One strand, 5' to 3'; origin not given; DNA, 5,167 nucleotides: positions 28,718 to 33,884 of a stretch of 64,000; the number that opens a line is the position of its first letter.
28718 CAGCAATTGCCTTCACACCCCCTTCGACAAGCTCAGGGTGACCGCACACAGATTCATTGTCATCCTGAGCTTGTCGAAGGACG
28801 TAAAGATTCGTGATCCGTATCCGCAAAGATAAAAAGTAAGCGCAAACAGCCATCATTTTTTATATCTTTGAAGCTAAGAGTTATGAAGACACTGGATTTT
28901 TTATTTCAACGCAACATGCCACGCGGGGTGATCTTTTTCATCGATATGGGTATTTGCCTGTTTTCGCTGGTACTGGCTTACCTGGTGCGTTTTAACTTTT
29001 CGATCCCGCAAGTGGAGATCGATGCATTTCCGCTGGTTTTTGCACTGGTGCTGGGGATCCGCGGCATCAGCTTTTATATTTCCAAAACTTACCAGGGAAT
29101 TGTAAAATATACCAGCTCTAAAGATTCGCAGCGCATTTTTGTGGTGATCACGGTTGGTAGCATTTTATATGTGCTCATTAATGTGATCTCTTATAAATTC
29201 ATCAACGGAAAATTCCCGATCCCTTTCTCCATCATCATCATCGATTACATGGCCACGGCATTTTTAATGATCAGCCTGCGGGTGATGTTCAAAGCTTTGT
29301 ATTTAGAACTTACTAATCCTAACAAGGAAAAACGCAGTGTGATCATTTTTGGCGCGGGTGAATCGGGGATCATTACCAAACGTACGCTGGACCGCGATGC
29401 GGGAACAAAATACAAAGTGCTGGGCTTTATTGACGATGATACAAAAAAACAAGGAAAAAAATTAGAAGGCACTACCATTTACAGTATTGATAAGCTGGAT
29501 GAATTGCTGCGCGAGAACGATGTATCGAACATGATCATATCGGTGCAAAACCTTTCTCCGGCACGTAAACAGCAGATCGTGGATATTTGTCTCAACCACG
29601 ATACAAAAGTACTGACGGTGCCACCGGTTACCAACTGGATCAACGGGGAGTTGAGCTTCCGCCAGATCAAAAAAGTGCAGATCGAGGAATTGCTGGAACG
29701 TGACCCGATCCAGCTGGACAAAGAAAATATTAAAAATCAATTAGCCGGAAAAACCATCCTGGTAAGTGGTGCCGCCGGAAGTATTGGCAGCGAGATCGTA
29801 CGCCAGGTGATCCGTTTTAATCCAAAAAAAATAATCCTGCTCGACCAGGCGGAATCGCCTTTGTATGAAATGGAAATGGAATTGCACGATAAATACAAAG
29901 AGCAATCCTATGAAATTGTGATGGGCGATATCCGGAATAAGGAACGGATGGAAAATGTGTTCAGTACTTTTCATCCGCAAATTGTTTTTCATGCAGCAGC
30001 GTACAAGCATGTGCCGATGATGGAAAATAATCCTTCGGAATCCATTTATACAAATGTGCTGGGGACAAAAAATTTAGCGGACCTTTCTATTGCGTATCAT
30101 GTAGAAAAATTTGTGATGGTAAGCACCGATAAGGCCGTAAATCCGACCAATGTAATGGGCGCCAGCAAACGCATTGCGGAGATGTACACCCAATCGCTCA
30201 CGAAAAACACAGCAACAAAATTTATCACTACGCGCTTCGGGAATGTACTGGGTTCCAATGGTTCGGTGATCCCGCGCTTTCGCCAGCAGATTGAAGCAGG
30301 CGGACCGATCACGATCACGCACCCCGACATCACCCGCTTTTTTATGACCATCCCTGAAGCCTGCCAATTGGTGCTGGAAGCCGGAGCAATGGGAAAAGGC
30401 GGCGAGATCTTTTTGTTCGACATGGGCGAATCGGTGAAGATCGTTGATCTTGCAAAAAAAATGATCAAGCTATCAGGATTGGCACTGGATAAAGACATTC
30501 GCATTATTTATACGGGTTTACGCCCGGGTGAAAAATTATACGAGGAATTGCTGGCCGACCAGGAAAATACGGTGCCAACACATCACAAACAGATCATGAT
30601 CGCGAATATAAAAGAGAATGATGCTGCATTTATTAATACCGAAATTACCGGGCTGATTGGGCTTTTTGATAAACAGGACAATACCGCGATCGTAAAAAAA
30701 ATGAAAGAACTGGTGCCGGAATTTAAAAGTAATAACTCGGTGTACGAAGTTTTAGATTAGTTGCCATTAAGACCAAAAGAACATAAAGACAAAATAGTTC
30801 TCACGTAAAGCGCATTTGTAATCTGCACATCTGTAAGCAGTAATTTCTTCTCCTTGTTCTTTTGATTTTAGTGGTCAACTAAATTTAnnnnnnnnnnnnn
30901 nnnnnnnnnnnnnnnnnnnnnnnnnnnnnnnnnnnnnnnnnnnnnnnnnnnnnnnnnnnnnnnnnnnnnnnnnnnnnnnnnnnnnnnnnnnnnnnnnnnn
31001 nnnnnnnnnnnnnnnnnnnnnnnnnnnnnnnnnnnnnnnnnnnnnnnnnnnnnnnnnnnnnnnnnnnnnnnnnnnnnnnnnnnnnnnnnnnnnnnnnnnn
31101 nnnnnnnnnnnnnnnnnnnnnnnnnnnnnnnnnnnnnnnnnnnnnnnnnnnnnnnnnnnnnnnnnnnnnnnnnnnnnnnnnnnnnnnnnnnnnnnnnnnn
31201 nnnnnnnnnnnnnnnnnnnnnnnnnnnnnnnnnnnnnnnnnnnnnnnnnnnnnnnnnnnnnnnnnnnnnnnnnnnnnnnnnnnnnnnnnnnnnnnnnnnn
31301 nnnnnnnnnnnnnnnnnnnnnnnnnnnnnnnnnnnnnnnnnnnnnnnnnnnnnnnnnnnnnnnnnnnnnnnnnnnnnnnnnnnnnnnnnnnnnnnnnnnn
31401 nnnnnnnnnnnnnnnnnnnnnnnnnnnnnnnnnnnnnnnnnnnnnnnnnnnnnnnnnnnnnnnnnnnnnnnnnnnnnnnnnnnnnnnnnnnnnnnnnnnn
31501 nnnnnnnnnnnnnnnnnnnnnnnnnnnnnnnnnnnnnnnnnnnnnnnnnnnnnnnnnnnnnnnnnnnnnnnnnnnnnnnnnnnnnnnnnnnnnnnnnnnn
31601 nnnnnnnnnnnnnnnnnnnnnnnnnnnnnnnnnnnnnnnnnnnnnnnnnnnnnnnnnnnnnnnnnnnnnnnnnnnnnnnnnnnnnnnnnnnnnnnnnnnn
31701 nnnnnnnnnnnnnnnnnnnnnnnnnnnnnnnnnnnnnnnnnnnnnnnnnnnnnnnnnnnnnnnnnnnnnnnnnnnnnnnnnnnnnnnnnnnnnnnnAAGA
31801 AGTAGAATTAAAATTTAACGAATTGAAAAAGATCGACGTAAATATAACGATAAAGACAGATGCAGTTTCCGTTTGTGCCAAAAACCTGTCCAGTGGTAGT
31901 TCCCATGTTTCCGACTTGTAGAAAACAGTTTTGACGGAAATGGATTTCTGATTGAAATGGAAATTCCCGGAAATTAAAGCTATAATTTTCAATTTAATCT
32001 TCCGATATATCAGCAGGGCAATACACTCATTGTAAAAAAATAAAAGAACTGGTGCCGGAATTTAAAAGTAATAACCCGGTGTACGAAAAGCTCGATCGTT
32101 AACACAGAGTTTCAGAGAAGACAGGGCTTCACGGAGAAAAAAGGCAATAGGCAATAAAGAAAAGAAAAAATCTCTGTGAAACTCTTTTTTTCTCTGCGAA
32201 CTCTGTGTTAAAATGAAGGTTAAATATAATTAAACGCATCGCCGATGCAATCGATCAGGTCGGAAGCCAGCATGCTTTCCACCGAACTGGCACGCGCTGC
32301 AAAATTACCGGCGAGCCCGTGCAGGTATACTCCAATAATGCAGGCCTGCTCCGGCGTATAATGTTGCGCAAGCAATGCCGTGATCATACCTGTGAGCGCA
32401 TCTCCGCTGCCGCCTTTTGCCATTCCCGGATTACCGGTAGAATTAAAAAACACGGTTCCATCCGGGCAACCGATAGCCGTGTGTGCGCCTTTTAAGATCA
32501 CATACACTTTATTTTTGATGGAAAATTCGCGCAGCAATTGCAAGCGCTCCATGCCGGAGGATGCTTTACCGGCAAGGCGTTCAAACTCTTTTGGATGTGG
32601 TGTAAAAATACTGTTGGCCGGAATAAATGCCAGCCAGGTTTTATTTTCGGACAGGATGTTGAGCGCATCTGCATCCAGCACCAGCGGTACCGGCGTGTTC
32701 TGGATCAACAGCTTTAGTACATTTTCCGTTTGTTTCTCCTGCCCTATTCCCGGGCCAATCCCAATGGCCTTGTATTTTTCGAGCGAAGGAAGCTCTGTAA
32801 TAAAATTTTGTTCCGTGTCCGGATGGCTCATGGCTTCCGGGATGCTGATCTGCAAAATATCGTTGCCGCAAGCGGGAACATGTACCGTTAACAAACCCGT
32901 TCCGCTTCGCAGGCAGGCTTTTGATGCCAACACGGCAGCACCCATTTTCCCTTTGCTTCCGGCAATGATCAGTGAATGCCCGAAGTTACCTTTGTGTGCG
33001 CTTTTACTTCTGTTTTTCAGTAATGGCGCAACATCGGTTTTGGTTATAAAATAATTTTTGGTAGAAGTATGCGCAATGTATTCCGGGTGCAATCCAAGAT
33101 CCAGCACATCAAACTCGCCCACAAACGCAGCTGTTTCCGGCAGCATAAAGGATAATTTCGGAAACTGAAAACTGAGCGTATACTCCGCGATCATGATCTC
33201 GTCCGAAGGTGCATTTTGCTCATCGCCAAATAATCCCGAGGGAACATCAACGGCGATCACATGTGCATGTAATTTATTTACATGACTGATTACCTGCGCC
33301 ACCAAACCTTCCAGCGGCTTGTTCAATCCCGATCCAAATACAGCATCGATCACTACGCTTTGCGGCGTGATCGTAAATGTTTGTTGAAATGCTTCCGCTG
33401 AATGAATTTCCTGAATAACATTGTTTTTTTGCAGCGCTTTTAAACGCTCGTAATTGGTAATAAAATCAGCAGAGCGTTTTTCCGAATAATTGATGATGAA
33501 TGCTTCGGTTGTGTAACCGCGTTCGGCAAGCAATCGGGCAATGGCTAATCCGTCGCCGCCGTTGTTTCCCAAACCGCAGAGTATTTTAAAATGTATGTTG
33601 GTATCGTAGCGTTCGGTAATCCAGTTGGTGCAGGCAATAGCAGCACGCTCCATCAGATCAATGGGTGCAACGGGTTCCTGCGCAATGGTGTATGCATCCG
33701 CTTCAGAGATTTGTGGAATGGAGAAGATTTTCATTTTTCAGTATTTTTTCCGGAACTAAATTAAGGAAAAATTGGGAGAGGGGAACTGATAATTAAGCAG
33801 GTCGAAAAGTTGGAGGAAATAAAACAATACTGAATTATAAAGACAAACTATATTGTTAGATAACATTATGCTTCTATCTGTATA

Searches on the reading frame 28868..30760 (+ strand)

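Call 16: search_protein_families(library=pfam, proteins=[window:28868-30760:+])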
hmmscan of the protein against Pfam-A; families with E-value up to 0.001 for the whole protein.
window:28868-30760:+ (630 aa): 11 families
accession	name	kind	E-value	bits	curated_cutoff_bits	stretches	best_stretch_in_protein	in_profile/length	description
PF02719.21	Polysacc_synt_2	-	1.6e-124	415.3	20.2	1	297-579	1-291/293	Polysaccharide biosynthesis protein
PF01370.27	Epimerase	-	5.8e-26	91.8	20.9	1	297-493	1-212/240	NAD dependent epimerase/dehydratase family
PF16363.11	GDP_Man_Dehyd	-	5.9e-18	65.9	27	1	298-539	1-269/332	GDP-mannose 4,6 dehydratase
PF01073.25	3Beta_HSD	-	2.2e-13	50.3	22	1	298-428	1-124/280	3-beta hydroxysteroid dehydrogenase/isomerase family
PF04321.23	RmlD_sub_bind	-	5.6e-13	49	27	1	296-464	2-155/287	RmlD substrate binding domain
PF13727.12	CoA_binding_3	-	6.2e-07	30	25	1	104-252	32-175/175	CoA-binding domain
PF07993.18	NAD_binding_4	-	1.9e-06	27.6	20.1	1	300-445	2-161/258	Male sterility protein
PF00106.31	adh_short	-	4.5e-06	26.7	26.6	1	295-450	1-169/195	short chain dehydrogenase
PF08659.16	KR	-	6.4e-06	26.6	22.6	1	296-420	2-136/180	KR domain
PF05368.20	NmrA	-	1.9e-05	24.8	27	1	295-486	3-179/298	NmrA-like family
PF13460.12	NAD_binding_10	-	0.00017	21.9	27.2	1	301-426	1-104/184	NAD(P)H-binding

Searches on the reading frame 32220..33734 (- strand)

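Call 98: search_protein_families(library=pfam, proteins=[window:32220-33734:-], max_evalue=0.00001)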
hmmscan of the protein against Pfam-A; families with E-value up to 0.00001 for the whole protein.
window:32220-33734:- (504 aa): 2 families
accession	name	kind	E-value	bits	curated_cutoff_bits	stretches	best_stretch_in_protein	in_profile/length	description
PF01256.23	Carb_kinase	-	5.8e-61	206.5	27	1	255-497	2-240/242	NAD(P)H-hydrate dehydratase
PF03853.21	YjeF_N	-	4.1e-40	138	24.9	1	26-194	3-168/169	YjeF-related protein N-terminus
